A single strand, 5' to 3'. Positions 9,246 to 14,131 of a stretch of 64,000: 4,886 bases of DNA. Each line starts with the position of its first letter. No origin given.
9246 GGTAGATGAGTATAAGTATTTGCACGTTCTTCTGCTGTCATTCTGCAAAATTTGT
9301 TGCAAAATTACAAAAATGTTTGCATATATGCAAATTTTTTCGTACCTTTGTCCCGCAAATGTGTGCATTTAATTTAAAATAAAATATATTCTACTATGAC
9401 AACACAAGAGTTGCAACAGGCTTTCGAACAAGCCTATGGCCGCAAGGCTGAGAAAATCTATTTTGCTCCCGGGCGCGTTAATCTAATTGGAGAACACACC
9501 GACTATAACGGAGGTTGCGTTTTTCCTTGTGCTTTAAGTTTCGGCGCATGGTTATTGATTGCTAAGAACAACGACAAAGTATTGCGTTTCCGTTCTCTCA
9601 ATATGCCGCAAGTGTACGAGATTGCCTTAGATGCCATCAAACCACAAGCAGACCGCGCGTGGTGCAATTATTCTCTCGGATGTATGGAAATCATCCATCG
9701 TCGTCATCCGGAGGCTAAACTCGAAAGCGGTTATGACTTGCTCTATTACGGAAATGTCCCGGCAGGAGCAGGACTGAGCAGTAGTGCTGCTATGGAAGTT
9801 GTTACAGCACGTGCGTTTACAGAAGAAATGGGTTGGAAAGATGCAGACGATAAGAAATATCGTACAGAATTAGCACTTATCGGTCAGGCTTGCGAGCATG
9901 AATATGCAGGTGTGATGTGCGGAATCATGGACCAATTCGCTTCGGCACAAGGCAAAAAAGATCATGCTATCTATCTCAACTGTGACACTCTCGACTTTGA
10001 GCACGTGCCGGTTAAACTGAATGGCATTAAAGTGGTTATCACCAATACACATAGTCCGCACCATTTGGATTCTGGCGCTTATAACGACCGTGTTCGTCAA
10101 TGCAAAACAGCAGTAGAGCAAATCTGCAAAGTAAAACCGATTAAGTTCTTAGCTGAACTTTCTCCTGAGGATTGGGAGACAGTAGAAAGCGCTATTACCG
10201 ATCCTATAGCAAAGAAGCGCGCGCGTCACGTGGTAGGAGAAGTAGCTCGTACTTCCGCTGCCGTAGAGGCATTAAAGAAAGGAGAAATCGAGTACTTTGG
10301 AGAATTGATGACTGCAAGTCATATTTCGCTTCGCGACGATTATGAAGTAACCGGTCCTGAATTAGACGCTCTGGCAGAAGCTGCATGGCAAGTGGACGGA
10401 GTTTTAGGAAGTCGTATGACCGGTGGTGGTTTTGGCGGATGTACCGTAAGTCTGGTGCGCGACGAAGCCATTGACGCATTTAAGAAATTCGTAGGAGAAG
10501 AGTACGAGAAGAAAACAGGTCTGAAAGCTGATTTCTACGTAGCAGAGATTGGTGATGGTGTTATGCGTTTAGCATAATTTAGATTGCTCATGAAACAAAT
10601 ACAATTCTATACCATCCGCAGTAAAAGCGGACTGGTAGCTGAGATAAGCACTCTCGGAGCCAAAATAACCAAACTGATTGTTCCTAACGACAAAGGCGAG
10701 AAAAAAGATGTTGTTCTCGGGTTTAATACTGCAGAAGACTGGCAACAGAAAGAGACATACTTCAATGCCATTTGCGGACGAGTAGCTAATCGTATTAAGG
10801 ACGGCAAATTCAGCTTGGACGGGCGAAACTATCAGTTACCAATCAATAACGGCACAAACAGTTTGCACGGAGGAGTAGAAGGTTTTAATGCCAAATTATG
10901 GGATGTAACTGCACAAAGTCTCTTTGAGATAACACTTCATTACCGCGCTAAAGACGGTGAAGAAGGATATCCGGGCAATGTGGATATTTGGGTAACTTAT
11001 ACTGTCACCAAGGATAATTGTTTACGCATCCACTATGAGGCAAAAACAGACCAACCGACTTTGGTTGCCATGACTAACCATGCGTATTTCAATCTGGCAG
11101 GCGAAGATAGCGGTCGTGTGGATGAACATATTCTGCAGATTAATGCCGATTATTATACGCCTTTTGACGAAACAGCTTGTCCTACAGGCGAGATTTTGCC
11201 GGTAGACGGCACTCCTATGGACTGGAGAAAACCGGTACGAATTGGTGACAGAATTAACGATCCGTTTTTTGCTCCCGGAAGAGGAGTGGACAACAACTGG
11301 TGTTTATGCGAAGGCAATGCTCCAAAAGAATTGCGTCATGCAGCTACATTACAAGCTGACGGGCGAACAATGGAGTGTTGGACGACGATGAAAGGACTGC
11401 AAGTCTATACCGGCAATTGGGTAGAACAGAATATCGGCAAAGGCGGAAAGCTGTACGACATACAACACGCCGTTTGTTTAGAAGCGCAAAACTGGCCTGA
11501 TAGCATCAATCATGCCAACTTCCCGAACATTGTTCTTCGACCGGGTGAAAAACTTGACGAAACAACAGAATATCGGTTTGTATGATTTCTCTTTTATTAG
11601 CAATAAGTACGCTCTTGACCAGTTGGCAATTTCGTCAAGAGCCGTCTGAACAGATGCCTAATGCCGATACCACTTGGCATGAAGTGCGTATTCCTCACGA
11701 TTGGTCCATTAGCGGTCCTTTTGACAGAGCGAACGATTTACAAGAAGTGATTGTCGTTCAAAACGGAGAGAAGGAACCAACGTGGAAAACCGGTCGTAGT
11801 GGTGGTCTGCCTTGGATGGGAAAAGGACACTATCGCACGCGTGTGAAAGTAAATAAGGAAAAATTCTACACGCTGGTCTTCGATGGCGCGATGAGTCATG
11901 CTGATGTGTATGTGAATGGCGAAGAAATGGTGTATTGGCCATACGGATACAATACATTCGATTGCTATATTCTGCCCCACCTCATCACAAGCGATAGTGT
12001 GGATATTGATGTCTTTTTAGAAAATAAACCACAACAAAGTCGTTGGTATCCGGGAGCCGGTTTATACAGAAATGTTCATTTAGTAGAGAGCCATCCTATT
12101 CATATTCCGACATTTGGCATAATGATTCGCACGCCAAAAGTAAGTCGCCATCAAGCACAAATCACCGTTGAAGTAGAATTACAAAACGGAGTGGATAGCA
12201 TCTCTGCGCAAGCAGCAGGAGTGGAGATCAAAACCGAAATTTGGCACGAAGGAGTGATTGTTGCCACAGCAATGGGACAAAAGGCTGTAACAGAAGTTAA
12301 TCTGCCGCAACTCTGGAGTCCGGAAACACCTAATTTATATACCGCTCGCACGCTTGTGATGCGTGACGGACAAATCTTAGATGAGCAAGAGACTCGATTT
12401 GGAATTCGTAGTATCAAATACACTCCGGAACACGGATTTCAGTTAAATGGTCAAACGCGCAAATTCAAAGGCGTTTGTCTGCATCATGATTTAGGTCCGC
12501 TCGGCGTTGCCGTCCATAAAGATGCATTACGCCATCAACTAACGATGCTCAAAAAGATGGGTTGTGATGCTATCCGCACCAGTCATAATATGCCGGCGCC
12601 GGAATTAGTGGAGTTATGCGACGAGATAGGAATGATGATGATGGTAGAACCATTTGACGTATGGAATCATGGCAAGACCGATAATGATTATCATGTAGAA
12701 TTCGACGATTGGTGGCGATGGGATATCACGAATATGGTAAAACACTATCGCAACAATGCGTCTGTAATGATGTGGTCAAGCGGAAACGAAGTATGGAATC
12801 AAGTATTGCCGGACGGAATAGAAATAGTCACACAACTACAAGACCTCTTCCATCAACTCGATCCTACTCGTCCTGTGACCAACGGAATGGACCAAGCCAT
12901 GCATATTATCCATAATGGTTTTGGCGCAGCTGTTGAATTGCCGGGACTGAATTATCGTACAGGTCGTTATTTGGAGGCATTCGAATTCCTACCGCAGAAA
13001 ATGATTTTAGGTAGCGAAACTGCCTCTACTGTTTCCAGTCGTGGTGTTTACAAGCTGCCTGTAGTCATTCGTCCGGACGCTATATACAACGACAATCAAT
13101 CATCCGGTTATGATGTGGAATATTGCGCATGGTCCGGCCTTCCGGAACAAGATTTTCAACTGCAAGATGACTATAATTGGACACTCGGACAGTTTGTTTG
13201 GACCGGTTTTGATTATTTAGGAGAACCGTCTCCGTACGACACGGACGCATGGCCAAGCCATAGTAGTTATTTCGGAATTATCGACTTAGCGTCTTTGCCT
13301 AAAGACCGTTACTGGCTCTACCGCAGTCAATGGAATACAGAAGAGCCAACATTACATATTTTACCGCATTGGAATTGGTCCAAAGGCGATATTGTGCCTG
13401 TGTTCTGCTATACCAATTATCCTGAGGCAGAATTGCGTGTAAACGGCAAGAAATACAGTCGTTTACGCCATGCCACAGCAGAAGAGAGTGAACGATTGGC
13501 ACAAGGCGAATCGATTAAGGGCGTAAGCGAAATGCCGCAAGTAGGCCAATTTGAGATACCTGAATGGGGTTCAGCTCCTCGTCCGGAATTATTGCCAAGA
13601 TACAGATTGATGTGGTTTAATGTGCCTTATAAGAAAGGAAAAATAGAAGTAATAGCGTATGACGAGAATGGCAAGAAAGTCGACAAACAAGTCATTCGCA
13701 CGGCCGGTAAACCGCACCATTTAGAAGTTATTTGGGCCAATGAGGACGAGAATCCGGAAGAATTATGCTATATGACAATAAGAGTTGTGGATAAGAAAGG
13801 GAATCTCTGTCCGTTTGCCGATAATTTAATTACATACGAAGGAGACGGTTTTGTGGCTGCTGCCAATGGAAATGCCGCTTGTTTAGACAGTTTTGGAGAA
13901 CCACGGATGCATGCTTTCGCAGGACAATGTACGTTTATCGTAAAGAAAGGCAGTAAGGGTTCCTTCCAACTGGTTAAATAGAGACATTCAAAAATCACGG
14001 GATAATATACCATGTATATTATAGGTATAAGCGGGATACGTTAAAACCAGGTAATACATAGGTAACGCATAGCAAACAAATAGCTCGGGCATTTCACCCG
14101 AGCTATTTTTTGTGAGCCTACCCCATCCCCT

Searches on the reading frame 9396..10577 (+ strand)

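Call 71: search_protein_families(library=pfam, max_evalue=0.00001, proteins=[window:9396-10577:+])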
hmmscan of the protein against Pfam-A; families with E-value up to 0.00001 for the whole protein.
window:9396-10577:+ (393 aa): 3 families
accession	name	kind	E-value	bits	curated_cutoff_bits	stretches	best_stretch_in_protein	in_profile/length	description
PF10509.15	GalKase_gal_bdg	-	4.3e-22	77.9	23.1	1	8-57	1-49/49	Galactokinase galactose-binding signature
PF00288.32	GHMP_kinases_N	-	4.6e-15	56.1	22.3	1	91-186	1-86/87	GHMP kinases N terminal domain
PF08544.19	GHMP_kinases_C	-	3.7e-12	46.9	21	1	289-371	1-84/85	GHMP kinases C terminal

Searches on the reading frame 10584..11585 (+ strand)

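Call 71: search_protein_families(library=pfam, max_evalue=0.00001, proteins=[window:10584-11585:+])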
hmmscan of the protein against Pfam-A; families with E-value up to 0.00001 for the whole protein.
window:10584-11585:+ (333 aa): 1 family
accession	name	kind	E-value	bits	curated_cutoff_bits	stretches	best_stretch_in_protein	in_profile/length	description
PF01263.26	Aldose_epim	-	5.1e-85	285.9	27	1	9-331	3-299/299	Aldose 1-epimerase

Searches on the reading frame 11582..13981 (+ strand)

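Call 71: search_protein_families(library=pfam, max_evalue=0.00001, proteins=[window:11582-13981:+])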
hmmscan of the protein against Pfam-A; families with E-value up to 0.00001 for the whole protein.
window:11582-13981:+ (799 aa): 5 families
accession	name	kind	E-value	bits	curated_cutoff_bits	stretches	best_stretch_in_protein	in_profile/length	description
PF02836.23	Glyco_hydro_2_C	-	4e-21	75.9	21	1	285-479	7-209/302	Glycosyl hydrolases family 2, TIM barrel domain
PF16355.11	DUF4982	-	2.5e-17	63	23.9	1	602-700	1-60/61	Domain of unknown function (DUF4982)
PF00703.27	Glyco_hydro_2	-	3.3e-15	57.2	23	1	184-276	9-109/109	Glycosyl hydrolases family 2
PF18565.7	Glyco_hydro2_C5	-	1.8e-14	53.9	32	1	724-796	13-89/103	Glycoside hydrolase family 2 C-terminal domain 5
PF02837.24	Glyco_hydro_2_N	-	3e-07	31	28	1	13-169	6-167/169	Glycosyl hydrolases family 2, sugar binding domain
